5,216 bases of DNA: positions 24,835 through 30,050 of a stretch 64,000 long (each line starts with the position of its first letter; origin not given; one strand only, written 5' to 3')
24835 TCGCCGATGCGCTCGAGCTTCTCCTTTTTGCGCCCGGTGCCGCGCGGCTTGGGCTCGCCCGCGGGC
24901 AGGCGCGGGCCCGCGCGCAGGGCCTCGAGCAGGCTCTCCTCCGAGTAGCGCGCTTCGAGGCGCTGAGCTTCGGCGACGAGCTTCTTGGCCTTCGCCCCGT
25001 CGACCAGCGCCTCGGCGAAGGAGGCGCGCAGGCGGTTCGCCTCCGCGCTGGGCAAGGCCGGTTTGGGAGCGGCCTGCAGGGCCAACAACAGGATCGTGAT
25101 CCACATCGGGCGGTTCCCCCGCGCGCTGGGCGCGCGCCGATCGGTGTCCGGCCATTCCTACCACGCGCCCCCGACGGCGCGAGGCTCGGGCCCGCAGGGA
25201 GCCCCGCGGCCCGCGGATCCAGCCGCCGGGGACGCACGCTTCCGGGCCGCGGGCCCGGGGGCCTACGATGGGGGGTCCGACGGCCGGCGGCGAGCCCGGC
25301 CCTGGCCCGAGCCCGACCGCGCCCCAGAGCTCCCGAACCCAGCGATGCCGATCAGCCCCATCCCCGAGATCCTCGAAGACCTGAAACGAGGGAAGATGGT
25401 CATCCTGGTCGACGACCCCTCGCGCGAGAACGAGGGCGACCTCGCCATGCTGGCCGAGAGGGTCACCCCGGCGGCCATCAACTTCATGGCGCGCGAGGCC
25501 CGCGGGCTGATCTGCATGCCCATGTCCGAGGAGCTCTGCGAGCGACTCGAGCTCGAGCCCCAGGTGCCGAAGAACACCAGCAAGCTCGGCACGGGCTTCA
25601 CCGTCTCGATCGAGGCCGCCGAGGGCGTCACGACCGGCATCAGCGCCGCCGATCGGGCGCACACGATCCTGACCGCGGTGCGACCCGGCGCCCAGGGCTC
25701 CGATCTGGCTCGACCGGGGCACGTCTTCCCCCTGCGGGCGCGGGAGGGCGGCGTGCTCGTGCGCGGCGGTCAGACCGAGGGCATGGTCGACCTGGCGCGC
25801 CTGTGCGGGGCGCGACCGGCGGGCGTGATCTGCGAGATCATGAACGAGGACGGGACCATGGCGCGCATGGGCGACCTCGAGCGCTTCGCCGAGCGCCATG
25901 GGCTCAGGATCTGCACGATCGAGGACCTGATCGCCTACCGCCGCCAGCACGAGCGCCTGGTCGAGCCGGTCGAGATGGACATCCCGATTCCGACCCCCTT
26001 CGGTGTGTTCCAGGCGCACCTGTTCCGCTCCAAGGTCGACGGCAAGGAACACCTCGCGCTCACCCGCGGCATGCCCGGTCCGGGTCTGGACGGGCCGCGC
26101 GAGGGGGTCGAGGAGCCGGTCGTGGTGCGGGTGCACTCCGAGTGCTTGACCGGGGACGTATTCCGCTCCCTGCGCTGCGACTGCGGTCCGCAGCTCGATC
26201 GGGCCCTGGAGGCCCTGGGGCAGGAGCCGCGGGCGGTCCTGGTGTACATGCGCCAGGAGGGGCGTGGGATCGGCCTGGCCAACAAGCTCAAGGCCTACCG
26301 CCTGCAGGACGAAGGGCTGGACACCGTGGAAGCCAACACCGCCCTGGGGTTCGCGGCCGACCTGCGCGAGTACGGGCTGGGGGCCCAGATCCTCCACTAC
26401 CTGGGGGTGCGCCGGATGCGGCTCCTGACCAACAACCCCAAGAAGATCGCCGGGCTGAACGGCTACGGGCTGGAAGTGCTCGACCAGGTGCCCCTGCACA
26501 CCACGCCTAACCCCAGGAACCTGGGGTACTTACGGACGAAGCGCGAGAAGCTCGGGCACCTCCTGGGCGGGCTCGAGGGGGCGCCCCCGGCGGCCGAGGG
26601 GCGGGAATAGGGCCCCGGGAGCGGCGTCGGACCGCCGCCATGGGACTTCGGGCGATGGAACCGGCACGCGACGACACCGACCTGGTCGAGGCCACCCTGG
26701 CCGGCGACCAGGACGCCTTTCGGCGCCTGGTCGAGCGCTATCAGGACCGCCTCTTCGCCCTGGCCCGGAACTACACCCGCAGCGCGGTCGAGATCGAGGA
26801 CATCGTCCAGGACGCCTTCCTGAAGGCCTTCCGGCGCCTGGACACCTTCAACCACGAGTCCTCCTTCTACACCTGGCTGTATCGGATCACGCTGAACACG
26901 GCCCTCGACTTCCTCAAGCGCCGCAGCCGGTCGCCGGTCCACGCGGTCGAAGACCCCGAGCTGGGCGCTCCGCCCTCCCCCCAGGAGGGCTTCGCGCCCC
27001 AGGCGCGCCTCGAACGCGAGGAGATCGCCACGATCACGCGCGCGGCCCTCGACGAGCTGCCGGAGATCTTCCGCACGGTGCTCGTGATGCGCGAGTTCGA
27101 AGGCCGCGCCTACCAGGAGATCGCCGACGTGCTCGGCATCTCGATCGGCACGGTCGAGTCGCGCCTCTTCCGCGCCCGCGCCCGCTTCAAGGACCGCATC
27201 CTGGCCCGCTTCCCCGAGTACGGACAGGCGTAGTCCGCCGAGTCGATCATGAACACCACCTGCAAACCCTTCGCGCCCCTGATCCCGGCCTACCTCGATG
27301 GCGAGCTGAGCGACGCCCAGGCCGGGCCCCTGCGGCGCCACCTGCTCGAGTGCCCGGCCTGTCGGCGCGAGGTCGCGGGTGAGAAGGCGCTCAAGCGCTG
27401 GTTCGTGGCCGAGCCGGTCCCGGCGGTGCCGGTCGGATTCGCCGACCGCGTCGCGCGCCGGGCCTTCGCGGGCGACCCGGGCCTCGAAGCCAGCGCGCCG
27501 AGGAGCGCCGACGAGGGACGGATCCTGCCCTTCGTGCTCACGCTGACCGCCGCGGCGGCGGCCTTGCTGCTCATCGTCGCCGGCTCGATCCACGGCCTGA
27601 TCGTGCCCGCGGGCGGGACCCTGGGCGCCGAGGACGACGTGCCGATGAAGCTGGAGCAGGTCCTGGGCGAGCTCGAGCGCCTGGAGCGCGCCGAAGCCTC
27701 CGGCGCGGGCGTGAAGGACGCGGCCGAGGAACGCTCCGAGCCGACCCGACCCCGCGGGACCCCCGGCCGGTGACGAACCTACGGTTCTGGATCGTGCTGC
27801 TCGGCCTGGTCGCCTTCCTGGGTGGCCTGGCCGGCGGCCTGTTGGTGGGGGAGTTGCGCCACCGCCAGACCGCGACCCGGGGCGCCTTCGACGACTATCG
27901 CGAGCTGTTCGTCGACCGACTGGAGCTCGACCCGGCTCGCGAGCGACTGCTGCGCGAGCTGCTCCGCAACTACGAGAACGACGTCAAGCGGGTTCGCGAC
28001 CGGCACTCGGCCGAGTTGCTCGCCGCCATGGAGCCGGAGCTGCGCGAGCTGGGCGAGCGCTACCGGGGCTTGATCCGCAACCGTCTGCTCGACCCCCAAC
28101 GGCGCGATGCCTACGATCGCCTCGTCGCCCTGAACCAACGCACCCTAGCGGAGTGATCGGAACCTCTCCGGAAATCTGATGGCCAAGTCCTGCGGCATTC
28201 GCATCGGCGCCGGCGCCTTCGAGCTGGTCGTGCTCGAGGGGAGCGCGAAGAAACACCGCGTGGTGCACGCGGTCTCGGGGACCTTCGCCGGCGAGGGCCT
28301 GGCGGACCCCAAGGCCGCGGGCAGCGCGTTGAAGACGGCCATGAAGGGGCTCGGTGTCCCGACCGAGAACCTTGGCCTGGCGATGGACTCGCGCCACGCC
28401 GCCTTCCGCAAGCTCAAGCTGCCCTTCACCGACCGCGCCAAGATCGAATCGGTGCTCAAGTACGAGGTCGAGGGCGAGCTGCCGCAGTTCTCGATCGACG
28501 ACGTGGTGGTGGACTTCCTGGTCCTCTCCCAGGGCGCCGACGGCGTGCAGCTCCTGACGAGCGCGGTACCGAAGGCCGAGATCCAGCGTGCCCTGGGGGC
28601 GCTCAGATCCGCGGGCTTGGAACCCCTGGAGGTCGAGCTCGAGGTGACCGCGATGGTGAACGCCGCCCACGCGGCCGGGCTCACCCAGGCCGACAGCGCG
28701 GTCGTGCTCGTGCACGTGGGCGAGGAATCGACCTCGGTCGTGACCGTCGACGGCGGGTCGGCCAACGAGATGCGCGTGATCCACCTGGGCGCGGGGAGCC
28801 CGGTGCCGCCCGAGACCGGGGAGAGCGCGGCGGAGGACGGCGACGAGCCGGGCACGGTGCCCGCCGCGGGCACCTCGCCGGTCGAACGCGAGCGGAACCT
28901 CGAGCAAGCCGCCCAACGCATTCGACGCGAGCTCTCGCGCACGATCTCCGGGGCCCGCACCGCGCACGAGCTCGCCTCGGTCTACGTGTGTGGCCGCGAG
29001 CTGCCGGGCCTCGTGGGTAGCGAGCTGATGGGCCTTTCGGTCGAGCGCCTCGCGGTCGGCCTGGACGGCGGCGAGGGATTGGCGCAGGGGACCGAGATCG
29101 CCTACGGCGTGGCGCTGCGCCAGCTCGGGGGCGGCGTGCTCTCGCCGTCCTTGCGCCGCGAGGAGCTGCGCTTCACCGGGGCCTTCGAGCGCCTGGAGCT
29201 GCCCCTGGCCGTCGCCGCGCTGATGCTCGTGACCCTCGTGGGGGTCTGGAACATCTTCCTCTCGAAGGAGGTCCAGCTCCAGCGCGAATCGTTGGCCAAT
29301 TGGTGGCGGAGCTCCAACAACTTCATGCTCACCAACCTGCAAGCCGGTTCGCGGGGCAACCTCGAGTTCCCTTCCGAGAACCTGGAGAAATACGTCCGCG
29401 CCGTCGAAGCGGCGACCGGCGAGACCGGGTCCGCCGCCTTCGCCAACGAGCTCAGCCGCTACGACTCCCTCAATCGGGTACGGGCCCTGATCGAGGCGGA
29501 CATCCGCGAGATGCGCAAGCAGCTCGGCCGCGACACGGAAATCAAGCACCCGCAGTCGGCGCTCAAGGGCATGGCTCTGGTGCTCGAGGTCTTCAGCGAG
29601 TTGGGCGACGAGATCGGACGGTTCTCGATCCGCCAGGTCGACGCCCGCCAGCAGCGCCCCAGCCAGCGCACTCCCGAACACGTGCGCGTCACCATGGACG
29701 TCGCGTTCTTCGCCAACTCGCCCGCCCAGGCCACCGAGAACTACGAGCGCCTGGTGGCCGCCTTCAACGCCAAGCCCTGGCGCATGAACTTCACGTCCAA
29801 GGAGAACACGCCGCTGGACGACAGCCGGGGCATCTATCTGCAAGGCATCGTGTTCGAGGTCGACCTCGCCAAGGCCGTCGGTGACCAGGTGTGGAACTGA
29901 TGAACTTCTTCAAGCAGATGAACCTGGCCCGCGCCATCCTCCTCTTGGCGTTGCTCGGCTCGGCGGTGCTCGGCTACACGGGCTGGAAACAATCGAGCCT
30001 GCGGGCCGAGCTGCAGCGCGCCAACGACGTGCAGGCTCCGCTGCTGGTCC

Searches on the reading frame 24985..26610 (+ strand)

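Call 12: search_protein_families(library=pfam, proteins=[window:24985-26610:+], max_evalue=0.01)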
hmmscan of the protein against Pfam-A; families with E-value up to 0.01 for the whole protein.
window:24985-26610:+ (541 aa): 2 families
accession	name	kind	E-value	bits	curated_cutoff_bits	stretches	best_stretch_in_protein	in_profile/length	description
PF00926.24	DHBP_synthase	-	3.9e-82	274.8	26.4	1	128-318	2-191/191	3,4-dihydroxy-2-butanone 4-phosphate synthase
PF00925.25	GTP_cyclohydro2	-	1.6e-69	233.2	23.3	1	332-503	5-165/165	GTP cyclohydrolase II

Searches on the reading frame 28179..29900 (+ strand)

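Call 12: search_protein_families(library=pfam, proteins=[window:28179-29900:+], max_evalue=0.01)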
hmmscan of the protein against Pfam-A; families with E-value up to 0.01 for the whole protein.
window:28179-29900:+ (573 aa): 3 families
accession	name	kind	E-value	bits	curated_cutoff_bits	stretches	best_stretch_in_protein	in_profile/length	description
PF11104.14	PilM_2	-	2.1e-09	37.2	27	1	6-191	1-198/340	Type IV pilus assembly protein PilM;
PF05134.19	T2SSL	-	0.0022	17.9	25.5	1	74-172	58-151/231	Type II secretion system (T2SS), protein L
PF21815.4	PAS_PdeA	-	0.0024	18.3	21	0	66-99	39-71/106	PdeA-like PAS domain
